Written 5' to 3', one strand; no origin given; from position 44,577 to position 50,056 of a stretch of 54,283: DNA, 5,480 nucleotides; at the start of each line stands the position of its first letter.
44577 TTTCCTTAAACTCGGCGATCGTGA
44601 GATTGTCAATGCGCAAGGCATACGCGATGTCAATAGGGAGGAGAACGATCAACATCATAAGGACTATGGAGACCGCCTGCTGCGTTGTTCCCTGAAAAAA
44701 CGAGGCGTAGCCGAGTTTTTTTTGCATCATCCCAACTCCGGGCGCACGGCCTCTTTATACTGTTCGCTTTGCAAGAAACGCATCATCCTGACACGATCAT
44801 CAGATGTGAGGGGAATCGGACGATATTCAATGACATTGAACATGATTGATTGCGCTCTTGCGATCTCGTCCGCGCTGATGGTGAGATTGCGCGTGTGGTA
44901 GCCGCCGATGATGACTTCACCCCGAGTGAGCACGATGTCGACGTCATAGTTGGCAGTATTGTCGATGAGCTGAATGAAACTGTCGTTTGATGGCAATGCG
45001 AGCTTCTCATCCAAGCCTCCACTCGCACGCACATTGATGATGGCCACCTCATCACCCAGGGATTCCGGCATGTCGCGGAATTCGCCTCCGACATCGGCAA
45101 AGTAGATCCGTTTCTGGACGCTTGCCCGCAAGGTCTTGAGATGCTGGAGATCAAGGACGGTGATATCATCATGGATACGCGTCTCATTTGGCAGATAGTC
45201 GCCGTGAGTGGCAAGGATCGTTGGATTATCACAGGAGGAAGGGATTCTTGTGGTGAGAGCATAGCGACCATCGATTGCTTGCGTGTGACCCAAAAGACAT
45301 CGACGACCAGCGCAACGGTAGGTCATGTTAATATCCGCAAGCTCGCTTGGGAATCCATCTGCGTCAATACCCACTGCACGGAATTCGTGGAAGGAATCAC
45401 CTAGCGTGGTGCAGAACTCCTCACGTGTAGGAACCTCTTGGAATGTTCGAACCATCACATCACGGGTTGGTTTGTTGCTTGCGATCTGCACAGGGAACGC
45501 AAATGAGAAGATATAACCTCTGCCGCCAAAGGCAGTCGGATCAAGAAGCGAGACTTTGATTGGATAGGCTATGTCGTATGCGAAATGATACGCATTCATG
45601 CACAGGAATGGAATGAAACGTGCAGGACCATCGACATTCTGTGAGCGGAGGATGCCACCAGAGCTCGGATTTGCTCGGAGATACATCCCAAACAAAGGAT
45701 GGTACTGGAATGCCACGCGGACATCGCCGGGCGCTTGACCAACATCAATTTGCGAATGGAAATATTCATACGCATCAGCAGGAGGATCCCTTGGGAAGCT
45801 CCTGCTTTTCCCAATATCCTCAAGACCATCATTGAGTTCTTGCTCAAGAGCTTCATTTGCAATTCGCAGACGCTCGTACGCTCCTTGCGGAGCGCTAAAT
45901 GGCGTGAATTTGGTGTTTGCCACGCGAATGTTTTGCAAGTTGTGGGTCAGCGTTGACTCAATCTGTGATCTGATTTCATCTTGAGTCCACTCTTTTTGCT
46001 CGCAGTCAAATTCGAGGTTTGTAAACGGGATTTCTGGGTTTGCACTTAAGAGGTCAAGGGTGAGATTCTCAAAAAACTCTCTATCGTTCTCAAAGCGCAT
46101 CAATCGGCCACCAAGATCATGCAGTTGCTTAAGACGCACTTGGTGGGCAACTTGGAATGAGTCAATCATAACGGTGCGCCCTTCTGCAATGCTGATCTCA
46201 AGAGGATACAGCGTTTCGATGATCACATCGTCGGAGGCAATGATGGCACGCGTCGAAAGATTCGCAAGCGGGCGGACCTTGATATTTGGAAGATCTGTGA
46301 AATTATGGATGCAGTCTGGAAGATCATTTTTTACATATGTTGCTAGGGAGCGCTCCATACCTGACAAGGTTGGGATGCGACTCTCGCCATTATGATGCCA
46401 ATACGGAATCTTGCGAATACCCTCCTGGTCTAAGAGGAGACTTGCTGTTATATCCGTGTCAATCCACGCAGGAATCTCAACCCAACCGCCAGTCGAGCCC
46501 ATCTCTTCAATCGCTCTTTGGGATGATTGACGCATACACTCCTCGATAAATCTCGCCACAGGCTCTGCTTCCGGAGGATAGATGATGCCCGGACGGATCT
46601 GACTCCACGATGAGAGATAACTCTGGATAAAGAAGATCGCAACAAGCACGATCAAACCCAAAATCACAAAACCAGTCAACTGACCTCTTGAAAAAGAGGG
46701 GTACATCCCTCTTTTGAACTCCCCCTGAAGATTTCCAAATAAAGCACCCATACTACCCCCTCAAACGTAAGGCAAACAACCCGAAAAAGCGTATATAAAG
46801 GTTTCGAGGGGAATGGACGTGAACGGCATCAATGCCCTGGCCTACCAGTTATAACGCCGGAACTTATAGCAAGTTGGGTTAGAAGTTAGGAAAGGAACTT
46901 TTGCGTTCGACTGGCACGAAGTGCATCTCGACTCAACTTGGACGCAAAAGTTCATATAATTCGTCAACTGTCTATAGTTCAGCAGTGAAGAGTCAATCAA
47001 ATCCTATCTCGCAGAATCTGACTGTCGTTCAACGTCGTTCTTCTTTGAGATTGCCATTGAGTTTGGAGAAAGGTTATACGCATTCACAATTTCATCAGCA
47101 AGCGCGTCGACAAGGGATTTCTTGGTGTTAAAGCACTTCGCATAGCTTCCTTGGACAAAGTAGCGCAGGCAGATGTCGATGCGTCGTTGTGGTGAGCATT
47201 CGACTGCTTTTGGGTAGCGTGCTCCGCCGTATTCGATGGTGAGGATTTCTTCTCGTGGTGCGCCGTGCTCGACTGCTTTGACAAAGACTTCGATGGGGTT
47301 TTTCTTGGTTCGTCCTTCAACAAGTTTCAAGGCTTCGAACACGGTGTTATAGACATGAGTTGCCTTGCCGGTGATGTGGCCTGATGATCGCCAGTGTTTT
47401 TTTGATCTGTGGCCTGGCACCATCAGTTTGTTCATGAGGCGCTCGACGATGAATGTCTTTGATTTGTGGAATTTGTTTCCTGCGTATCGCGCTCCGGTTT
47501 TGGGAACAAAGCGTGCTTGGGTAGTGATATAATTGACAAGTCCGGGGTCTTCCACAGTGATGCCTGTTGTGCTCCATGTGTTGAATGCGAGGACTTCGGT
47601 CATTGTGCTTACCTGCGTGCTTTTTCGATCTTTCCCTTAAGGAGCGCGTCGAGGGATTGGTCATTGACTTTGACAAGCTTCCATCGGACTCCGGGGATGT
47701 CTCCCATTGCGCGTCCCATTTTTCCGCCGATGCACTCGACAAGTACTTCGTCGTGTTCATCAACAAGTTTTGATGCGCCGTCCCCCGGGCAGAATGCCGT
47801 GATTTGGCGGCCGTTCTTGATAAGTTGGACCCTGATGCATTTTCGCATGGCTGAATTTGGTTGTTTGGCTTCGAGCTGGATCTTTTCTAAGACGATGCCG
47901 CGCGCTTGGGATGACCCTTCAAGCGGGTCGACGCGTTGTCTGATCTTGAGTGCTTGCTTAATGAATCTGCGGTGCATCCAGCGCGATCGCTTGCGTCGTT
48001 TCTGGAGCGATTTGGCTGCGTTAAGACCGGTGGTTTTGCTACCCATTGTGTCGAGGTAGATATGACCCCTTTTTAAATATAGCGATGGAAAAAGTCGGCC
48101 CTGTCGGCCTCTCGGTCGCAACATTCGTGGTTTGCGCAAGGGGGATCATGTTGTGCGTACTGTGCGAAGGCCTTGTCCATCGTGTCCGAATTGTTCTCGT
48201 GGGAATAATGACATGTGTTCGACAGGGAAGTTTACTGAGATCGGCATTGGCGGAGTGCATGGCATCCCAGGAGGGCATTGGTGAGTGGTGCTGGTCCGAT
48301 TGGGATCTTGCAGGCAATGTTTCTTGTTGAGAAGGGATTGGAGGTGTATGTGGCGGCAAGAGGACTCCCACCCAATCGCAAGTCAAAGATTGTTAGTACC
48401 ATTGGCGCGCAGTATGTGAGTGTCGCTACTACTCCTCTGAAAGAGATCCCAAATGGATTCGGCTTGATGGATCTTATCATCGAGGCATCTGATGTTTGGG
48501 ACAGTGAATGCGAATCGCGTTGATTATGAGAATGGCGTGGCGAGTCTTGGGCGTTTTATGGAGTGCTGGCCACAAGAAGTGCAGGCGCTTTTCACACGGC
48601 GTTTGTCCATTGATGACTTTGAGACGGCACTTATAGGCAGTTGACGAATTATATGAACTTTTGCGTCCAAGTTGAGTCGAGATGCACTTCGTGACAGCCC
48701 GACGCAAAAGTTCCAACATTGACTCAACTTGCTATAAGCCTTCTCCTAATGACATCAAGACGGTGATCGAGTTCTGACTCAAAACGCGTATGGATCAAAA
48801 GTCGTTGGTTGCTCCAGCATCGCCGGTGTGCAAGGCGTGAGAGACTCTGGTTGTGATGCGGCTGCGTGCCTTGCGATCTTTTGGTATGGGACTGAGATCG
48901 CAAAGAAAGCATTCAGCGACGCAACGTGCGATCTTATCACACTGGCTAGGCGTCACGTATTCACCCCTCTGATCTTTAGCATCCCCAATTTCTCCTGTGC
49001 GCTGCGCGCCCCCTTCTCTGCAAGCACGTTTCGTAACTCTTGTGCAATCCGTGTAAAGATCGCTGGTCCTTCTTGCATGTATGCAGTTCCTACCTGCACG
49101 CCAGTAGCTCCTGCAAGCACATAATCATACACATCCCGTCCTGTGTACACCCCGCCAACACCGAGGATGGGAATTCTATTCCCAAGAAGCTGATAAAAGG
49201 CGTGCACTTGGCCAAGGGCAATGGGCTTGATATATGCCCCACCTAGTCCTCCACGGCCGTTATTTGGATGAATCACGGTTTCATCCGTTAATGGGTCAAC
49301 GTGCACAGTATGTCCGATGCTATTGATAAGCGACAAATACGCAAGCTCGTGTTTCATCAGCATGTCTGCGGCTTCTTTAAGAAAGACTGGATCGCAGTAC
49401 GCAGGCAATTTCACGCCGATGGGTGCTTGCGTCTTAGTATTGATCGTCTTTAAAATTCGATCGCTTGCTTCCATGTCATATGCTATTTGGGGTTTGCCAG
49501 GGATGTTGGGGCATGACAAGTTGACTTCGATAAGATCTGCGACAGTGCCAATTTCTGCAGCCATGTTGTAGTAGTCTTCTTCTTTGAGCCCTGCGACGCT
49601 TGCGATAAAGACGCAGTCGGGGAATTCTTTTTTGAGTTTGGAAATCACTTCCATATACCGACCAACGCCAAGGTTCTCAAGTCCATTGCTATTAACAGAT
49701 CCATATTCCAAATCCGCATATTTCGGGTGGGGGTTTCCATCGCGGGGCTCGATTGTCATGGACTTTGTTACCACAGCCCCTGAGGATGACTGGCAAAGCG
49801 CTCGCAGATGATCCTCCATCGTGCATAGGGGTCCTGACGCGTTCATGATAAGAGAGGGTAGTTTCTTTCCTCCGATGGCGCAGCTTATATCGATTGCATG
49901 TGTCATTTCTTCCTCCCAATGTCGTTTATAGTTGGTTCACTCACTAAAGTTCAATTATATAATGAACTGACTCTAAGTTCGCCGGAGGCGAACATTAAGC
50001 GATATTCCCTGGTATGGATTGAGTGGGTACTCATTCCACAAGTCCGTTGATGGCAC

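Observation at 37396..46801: Translationally coupled three-gene operon built around a 2,162-aa cysteine-rich surface giant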

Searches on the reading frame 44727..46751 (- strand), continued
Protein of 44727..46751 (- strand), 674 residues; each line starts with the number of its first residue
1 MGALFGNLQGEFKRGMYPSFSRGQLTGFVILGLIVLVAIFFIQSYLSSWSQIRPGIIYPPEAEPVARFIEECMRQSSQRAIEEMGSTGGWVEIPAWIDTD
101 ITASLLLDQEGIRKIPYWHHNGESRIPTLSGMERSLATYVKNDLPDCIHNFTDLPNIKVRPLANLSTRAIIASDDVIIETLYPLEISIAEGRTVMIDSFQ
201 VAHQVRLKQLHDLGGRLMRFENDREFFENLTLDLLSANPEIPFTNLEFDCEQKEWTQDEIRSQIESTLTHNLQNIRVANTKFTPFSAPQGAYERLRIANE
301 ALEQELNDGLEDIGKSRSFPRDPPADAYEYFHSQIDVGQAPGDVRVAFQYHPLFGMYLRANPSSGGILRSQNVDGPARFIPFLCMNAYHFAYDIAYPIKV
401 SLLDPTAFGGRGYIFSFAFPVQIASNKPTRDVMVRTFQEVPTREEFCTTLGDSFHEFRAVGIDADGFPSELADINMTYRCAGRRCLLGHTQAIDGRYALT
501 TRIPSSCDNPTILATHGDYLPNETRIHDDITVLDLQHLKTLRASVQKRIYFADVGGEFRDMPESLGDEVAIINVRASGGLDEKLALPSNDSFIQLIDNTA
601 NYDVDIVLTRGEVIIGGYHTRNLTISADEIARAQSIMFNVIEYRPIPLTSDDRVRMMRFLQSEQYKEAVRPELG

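Call 101: fold_search(model_id=the predicted structure, library=viral)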
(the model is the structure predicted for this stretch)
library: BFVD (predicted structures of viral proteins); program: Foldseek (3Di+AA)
matches with E <= 10: 1022; with E <= 0.001: 8
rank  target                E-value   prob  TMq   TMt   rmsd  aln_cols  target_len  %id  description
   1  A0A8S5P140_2          5.1e-06  0.87  0.09  0.07  22.7       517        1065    9  Spore coat protein H kinase fold, TRANSFERASE [Myoviridae sp. ctrCp2]
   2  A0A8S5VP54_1          3.4e-05  0.97  0.10  0.06  21.9       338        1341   12  (no name in the UniProt tables at hand)
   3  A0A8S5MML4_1          2.1e-04  0.97  0.13  0.12  22.3       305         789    8  Cell wall surface anchor family domain protein [Siphoviridae sp. ctxc31]
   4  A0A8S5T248            3.0e-04  0.72  0.08  0.09  30.7       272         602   12  Uncharacterized protein [Siphoviridae sp. cteEJ17]
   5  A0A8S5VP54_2          3.8e-04  0.98  0.13  0.07  24.6       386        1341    8  (no name in the UniProt tables at hand)
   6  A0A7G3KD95            5.9e-04  0.28  0.09  0.12  35.2       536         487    8  Capsid vertex protein [Enterobacter phage vB_EhoM-IME523]
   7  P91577                7.8e-04  0.95  0.16  0.12  16.3       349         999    8  Spheroidin [Choristoneura fumiferana entomopoxvirus]
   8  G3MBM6                9.3e-04  0.66  0.10  0.16  21.5       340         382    8  Gp160 [Bacillus phage G]
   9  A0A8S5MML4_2          1.0e-03  0.89  0.11  0.10  28.1       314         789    7  Cell wall surface anchor family domain protein [Siphoviridae sp. ctxc31]
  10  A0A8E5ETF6            1.0e-03  0.16  0.08  0.05  35.0       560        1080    9  Membrane protein ORF125 [Anguillid herpesvirus 1]
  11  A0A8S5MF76            1.3e-03  0.20  0.08  0.07  39.0       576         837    7  Tail protein [Siphoviridae sp. ctYh54]
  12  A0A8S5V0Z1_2          1.5e-03  0.77  0.12  0.10  28.7       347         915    9  Putative membrane protein [Siphoviridae sp. ct3r22]
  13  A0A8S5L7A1            1.8e-03  0.60  0.10  0.08  30.7       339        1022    9  Structural protein [CrAss-like virus sp. ctt4r3]
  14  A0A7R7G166            1.8e-03  0.51  0.10  0.19  33.6       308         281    8  (no name in the UniProt tables at hand)
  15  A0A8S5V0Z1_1          1.9e-03  0.93  0.17  0.13  17.1       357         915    8  Putative membrane protein [Siphoviridae sp. ct3r22]
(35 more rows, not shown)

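Call 104: search_protein_families(library=pfam, proteins=[L005:1981-4206:+, L005:4206-7328:+, L005:7316-9064:+, L005:9064-9945:+, L007:414-2564:+, L007:2675-5956:+, L007:5981-7681:+, L007:7747-8724:+], max_evalue=0.01)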
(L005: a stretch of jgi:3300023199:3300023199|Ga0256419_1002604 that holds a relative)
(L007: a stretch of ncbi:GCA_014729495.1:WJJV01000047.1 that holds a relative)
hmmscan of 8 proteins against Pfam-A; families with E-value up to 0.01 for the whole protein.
L005:1981-4206:+ (742 aa): 0 families

L005:4206-7328:+ (1041 aa): 2 families
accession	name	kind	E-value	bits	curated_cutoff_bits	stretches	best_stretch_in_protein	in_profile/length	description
PF19077.6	Big_13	-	0.0013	19.6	27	0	187-236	51-102/102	Bacterial Ig-like domain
PF13750.12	Big_3_3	-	0.0099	16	27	0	321-369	15-64/157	Bacterial Ig-like domain (group 3)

L005:7316-9064:+ (583 aa): 0 families

L005:9064-9945:+ (294 aa): 0 families

L007:414-2564:+ (717 aa): 0 families

L007:2675-5956:+ (1094 aa): 0 families

L007:5981-7681:+ (567 aa): 0 families

L007:7747-8724:+ (326 aa): 0 families

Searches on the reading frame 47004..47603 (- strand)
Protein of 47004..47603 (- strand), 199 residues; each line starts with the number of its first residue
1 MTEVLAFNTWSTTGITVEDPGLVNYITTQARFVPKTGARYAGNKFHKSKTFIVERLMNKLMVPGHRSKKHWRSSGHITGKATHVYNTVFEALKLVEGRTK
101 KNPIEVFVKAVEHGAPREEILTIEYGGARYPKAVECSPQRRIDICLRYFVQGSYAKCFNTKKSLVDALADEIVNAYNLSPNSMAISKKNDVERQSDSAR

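Call 9: search_protein_families(library=pfam, proteins=[window:47004-47603:-], max_evalue=0.1)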
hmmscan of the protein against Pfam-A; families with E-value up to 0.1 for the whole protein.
window:47004-47603:- (199 aa): 1 family
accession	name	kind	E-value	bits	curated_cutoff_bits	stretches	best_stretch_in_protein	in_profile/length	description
PF00177.27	Ribosomal_S7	-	1.5e-33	115.9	24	1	28-199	7-148/148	Ribosomal protein S7p/S5e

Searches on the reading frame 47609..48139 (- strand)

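Call 105: search_protein_families(library=pfam, proteins=[window:47609-48139:-], max_evalue=0.001)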
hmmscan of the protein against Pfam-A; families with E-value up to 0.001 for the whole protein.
window:47609-48139:- (176 aa): 1 family
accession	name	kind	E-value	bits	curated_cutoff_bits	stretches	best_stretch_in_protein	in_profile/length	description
PF00164.32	Ribosom_S12_S23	-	2.3e-42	143.6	22.3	1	67-175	2-109/110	Ribosomal protein S12/S23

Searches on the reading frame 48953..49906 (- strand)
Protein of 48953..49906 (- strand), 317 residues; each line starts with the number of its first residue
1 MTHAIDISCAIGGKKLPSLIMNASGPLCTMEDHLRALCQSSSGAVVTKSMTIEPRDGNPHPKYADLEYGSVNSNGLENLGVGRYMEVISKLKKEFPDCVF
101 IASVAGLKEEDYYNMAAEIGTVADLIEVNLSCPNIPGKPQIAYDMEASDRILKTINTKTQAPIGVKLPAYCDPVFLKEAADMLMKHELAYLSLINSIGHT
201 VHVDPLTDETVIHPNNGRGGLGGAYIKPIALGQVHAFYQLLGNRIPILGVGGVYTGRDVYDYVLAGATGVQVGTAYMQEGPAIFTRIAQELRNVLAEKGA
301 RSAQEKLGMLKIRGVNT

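Call 9: search_protein_families(library=pfam, proteins=[window:48953-49906:-], max_evalue=0.1)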
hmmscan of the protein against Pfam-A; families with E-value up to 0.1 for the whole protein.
window:48953-49906:- (317 aa): 3 families
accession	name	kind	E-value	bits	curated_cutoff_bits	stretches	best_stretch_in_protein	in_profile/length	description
PF01180.27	DHO_dh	-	6.1e-72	242.7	27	1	11-295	6-291/291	Dihydroorotate dehydrogenase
PF03060.21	NMO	-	6.4e-05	22.9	28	1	244-277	193-226/331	Nitronate monooxygenase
PF01070.24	FMN_dh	-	0.0079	15.7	24.9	1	237-278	266-307/350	FMN-dependent dehydrogenase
